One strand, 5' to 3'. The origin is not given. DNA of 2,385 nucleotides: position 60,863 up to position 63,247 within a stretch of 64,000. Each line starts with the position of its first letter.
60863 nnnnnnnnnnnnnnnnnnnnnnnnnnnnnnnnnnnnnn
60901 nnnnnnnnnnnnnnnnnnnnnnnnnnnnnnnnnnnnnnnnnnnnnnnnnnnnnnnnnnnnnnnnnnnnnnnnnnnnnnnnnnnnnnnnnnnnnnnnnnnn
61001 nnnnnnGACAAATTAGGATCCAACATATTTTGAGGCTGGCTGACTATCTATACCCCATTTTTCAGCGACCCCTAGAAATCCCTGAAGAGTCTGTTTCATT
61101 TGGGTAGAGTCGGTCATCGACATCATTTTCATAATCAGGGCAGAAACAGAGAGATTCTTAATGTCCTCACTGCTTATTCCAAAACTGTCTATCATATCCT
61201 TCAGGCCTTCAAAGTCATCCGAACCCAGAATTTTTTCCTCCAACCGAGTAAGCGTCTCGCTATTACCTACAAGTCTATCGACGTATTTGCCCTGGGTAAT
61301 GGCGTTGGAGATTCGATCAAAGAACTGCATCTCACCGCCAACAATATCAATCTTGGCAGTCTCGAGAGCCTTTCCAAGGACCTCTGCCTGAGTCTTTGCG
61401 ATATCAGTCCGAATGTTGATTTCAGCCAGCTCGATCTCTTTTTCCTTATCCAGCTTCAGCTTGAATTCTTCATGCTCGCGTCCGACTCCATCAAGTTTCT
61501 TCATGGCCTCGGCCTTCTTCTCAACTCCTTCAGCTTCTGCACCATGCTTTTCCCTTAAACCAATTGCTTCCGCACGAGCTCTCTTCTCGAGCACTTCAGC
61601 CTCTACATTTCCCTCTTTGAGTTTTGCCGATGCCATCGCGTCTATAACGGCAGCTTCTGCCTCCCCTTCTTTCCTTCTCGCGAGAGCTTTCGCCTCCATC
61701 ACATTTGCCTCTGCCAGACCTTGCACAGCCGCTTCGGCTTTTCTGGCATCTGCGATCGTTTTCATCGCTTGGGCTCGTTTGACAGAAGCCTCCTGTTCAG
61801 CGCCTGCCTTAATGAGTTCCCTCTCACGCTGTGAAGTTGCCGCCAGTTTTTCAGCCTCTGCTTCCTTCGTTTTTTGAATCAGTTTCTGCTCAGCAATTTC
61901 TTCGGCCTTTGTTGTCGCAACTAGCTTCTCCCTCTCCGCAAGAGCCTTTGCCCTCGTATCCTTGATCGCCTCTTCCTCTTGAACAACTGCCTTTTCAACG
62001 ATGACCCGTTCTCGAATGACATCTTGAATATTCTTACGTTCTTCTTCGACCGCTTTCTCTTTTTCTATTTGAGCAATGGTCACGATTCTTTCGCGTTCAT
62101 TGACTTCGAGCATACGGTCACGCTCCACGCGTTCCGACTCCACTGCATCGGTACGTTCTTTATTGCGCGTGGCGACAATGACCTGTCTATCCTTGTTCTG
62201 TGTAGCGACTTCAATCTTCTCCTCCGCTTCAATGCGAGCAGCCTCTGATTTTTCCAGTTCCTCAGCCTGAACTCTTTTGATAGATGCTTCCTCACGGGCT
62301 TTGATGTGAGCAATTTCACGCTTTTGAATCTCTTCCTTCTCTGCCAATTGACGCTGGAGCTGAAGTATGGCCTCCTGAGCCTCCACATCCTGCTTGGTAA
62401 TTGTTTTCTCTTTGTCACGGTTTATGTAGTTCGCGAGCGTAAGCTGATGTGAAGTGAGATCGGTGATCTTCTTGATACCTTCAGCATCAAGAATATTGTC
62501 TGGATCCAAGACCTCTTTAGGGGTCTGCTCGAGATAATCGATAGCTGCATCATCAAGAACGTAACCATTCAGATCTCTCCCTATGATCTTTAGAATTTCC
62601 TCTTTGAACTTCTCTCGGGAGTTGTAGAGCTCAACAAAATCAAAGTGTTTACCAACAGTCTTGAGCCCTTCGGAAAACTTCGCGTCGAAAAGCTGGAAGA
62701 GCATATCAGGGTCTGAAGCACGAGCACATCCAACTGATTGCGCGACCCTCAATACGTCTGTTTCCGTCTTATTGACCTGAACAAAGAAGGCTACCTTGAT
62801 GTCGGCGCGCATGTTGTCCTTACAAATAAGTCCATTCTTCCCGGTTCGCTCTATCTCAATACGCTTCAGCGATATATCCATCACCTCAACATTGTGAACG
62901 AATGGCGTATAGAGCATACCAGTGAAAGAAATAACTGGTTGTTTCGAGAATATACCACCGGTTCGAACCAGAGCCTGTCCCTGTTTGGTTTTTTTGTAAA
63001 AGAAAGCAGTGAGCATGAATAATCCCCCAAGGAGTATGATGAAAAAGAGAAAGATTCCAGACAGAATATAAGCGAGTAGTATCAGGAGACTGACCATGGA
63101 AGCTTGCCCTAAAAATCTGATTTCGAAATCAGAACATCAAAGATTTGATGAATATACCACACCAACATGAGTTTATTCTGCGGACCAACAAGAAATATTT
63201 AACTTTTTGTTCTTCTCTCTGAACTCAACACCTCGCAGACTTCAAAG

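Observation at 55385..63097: Two-gene unit: flotillin-like SPFH scaffold with extended EA-repeat, followed 6 nt later by a 1873-aa coiled-coil protein carrying one MoxR/AAA_5 ATPase core. This is a candidate undescribed membrane-associated ATPase system.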

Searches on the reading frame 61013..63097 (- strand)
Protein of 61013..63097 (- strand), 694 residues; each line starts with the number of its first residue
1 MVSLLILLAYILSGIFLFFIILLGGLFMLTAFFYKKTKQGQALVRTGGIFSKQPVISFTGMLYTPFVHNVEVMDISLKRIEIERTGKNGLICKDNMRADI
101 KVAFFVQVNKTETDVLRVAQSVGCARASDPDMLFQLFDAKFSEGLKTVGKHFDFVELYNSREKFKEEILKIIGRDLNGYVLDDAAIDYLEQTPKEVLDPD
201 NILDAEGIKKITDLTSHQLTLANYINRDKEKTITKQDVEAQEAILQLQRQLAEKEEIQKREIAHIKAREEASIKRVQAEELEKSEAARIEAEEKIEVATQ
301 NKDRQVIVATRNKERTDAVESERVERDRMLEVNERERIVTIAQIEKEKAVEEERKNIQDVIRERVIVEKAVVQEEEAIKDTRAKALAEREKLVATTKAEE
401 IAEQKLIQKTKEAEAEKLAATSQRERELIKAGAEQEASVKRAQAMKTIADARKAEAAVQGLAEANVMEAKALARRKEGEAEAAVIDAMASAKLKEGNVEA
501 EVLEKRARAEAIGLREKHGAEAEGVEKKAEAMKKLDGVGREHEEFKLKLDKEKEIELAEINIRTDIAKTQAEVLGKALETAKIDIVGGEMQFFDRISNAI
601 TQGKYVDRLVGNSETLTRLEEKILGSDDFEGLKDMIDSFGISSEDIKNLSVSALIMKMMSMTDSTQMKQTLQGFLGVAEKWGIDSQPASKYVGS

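Call 5: search_protein_families(library=pfam, proteins=[window:61013-63097:-], max_evalue=0.1)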
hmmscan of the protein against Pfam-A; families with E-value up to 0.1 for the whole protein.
window:61013-63097:- (694 aa): 0 families

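Call 6: search_protein_families(library=ncbifam, proteins=[window:61013-63097:-], max_evalue=0.1)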
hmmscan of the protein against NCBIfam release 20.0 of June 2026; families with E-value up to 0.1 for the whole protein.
window:61013-63097:- (694 aa): 0 families

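Call 7: search_protein_families(library=padloc, proteins=[window:61013-63097:-], max_evalue=0.1)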
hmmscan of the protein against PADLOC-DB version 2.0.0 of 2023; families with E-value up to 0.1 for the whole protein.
window:61013-63097:- (694 aa): 0 families

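Call 9: search_protein_families(library=pfam, proteins=[window:61013-63097:-], max_evalue=10)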
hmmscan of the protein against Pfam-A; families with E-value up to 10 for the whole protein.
window:61013-63097:- (694 aa): 0 families

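Call 11: search_solved_structures(query=window:61013-63097:-, max_evalue=1)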
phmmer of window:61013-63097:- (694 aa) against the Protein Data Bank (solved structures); distinct sequences matched with E-value up to 1: 1.
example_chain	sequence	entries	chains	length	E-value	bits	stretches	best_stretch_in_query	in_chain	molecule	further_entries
3bro_A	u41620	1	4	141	0.019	16.9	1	210-305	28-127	Transcriptional regulator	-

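Call 15: find_homologous_proteins(query=window:61013-63097:-, max_evalue=0.00001)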
Query window:61013-63097:- (694 aa): 8000 proteins with E <= 0.00001 among 8000 candidates; the best 120 are listed.
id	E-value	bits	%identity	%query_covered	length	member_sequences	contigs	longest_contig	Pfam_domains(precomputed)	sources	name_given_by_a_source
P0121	0.0e+0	1428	100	100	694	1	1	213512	-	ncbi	-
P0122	0.0e+0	1016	73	96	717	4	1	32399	-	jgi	jgi:uncharacterized membrane protein YqiK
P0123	2.4e-261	887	66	99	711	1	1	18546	-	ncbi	-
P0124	5.4e-243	826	61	97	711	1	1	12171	-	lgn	-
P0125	8.7e-243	826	63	95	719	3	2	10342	-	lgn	-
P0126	2.0e-238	811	61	95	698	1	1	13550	-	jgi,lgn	jgi:uncharacterized membrane protein YqiK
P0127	2.9e-237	807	61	95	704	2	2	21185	-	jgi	-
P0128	1.5e-235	802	63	93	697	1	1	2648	-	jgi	-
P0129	2.8e-234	797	61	96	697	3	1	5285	-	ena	-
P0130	3.1e-226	771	59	97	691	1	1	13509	-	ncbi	-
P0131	8.5e-225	766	59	95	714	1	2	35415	-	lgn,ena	-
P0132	1.8e-223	762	59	95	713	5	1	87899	-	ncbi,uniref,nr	ncbi:flotillin family protein [Cryomorpha ignava]|uniref:Flotillin family protein n=2 Tax=Cryomorpha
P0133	2.3e-223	761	59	95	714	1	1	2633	-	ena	-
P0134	3.6e-223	761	58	98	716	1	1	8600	-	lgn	-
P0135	6.7e-223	760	59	96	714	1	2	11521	-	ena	-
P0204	6.8e-215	733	57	100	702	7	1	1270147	-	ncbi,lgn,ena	-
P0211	1.5e-214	732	56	99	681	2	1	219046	-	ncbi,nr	ncbi:MAG: flotillin [Candidatus Cloacimonetes bacterium 4572_55]|nr:MAG: flotillin [Candidatus Cloac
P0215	3.3e-214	731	58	95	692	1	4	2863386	-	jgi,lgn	-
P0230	3.3e-213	728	57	97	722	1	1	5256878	-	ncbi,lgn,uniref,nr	ncbi:flotillin family protein [Pontibacter sp. SGAir0037]|uniref:flotillin family protein n=1 Tax=Po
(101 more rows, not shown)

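Call 69: search_solved_structures(query=A4, max_evalue=0.1)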
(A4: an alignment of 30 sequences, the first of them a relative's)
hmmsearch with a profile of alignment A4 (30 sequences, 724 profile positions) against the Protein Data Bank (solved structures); distinct sequences matched with E-value up to 0.1: 1.
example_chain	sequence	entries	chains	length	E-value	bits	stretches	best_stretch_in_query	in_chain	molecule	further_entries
8z5g_A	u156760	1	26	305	0.018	16.6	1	367-448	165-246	Protein QmcA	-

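Call 70: search_protein_families(library=pfam, alignment_id=A4, max_evalue=0.01)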
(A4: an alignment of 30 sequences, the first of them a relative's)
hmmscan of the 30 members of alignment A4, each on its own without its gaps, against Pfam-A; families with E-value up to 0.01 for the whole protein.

A. member 1, P0121 (694 aa): 0 families

B. families by the number of members that match (of 30 scanned): 1 family
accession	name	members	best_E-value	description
PF15975.10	Flot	1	0.0057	Flotillin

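Call 71: find_encoding_contigs(protein=P0230, flank=9000, max_places=1)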
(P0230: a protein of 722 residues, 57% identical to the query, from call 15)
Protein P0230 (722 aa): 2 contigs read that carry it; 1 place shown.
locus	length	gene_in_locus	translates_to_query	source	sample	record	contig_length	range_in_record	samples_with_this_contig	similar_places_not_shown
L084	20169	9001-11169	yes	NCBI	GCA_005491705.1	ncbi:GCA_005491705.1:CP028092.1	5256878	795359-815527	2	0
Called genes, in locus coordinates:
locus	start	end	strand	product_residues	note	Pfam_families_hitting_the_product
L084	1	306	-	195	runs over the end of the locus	PF04542:Sigma70_r2, PF04545:Sigma70_r4 (faint), PF08281:Sigma70_r4_2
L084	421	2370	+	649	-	PF13620:CarboxypepD_reg, PF13715:CarbopepD_reg_2, PF12450:vWF_A, PF00092:VWA, PF13519:VWA_2, PF13768:VWA_3, PF12034:YfbK_C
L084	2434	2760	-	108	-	-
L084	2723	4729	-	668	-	PF13360:PQQ_2 (faint), PF18962:Por_Secre_tail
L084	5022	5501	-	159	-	PF07894:SACK1 (faint), PF13091:PLDc_2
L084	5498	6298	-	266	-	PF01381:HTH_3, PF12844:HTH_19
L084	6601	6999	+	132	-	PF22550:CesT_Tir_1, PF10722:YbjN (weak)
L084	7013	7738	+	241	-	PF04012:PspA_IM30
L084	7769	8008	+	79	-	PF13396:PLDc_N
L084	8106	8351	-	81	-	-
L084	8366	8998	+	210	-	-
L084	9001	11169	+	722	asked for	-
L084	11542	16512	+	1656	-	PF12458:DUF3686, PF05496:RuvB_N (faint), PF25472:DUF7902, PF00004:AAA (weak), PF07728:AAA_5 (faint)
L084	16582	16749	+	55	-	-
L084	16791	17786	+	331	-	PF02899:Phage_int_SAM_1 (faint), PF13495:Phage_int_SAM_4, PF00589:Phage_integrase, PF22823:MrpR_C_cat (weak)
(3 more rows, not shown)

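Call 72: find_encoding_contigs(protein=P0211, flank=9000, max_places=1)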
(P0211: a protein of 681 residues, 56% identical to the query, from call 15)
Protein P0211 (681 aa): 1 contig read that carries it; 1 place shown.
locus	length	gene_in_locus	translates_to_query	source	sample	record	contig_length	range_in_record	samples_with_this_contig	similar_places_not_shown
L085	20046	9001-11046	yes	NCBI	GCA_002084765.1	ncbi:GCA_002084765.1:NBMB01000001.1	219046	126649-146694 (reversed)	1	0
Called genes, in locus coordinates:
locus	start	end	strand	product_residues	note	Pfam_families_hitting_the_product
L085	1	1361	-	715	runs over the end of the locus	PF07715:Plug, PF00593:TonB_dep_Rec_b-barrel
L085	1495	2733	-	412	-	PF13570:Beta-prop_ACSF4, PF01011:PQQ (faint), PF13360:PQQ_2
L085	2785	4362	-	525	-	PF03403:PAF-AH_p_II (faint), PF13428:TPR_14 (faint), PF00515:TPR_1 (faint)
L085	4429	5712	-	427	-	PF13570:Beta-prop_ACSF4 (weak), PF13360:PQQ_2, PF01011:PQQ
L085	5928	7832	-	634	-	PF11412:DsbD_N (weak), PF02683:DsbD_TM, PF13386:DsbD_2 (weak), PF03190:Thioredox_DsbH (weak), PF00085:Thioredoxin, PF13098:Thioredoxin_2, PF13899:Thioredoxin_7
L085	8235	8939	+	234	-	-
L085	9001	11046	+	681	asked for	-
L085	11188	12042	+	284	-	PF04784:DUF547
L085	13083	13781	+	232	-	PF00590:TP_methylase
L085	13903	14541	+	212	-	PF01066:CDP-OH_P_transf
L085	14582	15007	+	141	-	PF00334:NDK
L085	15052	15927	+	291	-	PF02737:3HCDH_N, PF00725:3HCDH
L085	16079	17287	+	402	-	PF00871:Acetate_kinase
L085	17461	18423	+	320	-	PF00480:ROK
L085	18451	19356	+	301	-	PF17827:PrmC_N, PF01170:UPF0020, PF05175:MTS, PF06325:PrmA, PF10294:Methyltransf_16, PF12847:Methyltransf_18, PF13847:Methyltransf_31, PF08241:Methyltransf_11, +6 more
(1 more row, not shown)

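Call 73: find_encoding_contigs(protein=P0204, flank=9000, max_places=1)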
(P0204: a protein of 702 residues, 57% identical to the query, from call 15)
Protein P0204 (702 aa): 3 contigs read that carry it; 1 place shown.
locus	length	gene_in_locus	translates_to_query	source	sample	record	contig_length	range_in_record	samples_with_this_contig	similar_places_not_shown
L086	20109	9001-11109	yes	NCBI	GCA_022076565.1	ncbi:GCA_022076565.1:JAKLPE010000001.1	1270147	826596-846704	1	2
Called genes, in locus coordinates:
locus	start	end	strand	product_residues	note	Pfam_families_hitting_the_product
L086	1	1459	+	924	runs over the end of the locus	PF13620:CarboxypepD_reg, PF13715:CarbopepD_reg_2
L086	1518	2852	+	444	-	PF18942:DUF5689, PF16409:DUF5017 (weak)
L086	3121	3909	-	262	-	PF01713:Smr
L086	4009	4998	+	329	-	PF01223:Endonuclease_NS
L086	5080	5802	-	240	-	PF01381:HTH_3, PF12844:HTH_19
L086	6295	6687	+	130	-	PF22550:CesT_Tir_1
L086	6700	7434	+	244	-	PF04012:PspA_IM30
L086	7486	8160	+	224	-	PF21001:YqiJ_N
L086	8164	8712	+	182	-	PF01145:Band_7 (weak)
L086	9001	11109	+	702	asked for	-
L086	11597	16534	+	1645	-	PF12458:DUF3686, PF25472:DUF7902, PF00004:AAA (weak)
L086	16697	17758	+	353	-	-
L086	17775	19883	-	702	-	PF01804:Penicil_amidase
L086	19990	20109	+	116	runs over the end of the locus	PF04237:YjbR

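Call 74: find_encoding_contigs(protein=P0215, flank=9000, max_places=1)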
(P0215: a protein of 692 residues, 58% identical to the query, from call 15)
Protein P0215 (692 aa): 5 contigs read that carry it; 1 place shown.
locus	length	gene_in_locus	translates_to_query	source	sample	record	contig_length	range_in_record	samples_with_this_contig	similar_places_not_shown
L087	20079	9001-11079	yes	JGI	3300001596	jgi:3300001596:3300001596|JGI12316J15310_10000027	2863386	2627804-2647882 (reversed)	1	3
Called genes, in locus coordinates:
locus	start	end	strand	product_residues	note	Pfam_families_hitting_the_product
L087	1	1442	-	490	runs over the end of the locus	PF04715:, PF00425:Chorismate_bind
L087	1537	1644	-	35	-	-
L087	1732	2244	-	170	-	-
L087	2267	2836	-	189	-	PF00440:TetR_N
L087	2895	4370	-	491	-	PF00005:ABC_tran, PF02463:SMC_N (faint), PF13304:AAA_21 (faint), PF13401:AAA_22 (faint), PF00005:ABC_tran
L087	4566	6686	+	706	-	PF00512:HisKA, PF02518:HATPase_c, PF00072:Response_reg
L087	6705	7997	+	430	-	PF00072:Response_reg, PF02518:HATPase_c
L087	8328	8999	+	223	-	-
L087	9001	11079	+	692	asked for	-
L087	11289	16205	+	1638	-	PF12458:DUF3686, PF25472:DUF7902, PF00004:AAA (weak)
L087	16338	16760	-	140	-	PF07681:DoxX (weak)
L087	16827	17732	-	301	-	PF00892:EamA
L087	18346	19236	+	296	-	PF01063:Aminotran_4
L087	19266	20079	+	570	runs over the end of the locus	PF00920:ILVD_EDD_N, PF24877:ILV_EDD_C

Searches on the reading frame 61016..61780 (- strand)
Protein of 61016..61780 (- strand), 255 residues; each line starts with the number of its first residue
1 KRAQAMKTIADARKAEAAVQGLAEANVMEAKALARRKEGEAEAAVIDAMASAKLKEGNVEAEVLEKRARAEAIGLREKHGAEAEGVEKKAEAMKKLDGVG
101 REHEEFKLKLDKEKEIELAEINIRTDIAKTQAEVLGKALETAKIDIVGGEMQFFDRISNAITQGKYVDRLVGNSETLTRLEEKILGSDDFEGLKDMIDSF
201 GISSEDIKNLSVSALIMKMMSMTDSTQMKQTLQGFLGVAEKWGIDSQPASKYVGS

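Call 62: search_protein_families(library=pfam, proteins=[window:61016-61780:-], max_evalue=0.1)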
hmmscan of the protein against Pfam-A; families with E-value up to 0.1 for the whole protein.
window:61016-61780:- (255 aa): 1 family
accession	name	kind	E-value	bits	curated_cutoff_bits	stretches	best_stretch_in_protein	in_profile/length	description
PF16438.10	DUF5035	-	0.032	14.6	25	1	85-121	42-78/145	Domain of unknown function (DUF5035)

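Call 66: search_solved_structures(query=window:61016-61780:-, max_evalue=1)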
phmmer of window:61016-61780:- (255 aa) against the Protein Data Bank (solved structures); distinct sequences matched with E-value up to 1: 4.
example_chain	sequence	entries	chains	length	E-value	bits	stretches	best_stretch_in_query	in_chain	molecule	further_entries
6zj3_LR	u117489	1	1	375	0.051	16.9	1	83-208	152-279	Ribosomal protein uL4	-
5lcw_S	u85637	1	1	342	0.41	13.9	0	78-153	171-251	Mitotic checkpoint serine/threonine-protein kinase BUB1 beta,Mitotic checkpoint serine/thr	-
8fjf_A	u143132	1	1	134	0.89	12.8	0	63-169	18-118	H10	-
3g68_A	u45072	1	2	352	0.9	12.8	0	79-170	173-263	Putative phosphosugar isomerase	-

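Call 67: search_protein_families(library=ncbifam, proteins=[window:61016-61780:-], max_evalue=0.1)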
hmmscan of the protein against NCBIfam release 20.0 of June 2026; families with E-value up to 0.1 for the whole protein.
window:61016-61780:- (255 aa): 0 families

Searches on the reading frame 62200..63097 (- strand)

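Call 9: search_protein_families(library=pfam, proteins=[window:62200-63097:-], max_evalue=10)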
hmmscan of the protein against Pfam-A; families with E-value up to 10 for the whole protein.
window:62200-63097:- (299 aa): 1 family
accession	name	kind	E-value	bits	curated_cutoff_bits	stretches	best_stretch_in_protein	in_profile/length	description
PF01145.31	Band_7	-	8e-08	33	23.6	1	36-180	2-134/176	SPFH domain / Band 7 family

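Call 65: search_solved_structures(query=window:62200-63097:-, max_evalue=1)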
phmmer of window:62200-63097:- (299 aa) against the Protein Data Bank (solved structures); distinct sequences matched with E-value up to 1: 2.
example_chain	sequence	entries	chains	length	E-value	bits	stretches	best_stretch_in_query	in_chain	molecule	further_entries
3bro_A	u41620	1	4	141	0.014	17.9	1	210-266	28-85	Transcriptional regulator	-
7coy_aI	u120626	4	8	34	0.89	12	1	8-40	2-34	Photosystem I protein Psa27 | Psa27 protein | Photosystem I protein PsaI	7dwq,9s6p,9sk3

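Call 67: search_protein_families(library=ncbifam, proteins=[window:62200-63097:-], max_evalue=0.1)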
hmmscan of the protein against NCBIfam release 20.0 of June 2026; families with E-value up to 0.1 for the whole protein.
window:62200-63097:- (299 aa): 1 family
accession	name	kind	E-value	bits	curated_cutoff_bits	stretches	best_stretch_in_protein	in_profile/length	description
NF033622.1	repair_DdrC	equivalog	0.046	13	150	1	203-256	165-219/223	DNA damage response protein DdrC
